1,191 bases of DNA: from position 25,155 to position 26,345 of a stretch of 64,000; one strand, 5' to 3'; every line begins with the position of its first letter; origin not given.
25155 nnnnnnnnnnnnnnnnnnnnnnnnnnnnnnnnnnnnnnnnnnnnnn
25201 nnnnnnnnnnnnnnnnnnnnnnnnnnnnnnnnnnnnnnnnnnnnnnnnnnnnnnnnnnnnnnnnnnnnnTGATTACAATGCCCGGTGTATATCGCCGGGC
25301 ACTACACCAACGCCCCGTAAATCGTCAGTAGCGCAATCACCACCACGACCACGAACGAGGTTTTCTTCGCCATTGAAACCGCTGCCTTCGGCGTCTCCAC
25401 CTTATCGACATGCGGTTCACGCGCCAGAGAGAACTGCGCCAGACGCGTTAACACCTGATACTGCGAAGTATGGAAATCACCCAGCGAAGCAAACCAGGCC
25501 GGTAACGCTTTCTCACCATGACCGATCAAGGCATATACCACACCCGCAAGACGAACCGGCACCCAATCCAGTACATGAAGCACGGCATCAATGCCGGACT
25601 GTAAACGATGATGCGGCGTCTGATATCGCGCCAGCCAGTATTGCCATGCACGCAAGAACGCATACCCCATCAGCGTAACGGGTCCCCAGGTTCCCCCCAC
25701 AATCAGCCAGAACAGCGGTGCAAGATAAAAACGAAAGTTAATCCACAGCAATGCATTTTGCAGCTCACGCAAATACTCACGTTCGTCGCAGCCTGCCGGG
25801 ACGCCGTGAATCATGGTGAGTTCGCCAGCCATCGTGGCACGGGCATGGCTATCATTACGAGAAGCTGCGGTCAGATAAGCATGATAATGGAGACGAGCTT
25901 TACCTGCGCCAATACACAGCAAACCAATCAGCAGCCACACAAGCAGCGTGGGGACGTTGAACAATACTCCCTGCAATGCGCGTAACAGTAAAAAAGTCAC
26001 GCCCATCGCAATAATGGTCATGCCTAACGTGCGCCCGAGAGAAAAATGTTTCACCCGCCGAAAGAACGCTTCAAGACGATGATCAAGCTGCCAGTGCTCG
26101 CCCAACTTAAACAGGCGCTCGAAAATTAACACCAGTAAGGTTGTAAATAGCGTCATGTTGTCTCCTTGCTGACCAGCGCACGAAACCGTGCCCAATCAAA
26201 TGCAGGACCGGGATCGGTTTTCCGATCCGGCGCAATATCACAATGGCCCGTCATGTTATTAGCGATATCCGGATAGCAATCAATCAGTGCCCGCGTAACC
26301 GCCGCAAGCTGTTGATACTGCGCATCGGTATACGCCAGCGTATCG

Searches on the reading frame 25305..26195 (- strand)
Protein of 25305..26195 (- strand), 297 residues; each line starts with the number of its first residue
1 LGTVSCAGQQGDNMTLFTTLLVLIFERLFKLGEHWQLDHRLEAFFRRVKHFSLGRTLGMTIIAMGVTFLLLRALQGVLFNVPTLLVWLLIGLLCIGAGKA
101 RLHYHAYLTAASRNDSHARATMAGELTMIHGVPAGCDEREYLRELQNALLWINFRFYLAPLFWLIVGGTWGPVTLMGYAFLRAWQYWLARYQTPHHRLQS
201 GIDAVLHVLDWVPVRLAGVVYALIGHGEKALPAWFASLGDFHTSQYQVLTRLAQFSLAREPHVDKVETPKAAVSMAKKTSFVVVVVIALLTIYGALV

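Call 69: search_protein_families(proteins=[window:25305-26195:-], library=ncbifam)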
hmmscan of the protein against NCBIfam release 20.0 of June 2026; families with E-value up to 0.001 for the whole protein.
window:25305-26195:- (297 aa): 2 families
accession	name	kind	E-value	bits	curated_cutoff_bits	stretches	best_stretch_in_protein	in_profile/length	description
NF008219.0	PRK10987.1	equivalog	6.1e-127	422.8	238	1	14-297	1-285/285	beta-lactamase regulator AmpE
NF005792.0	PRK07630.1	equivalog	1e-09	37.9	291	1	14-239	1-230/312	CobD/CbiB family protein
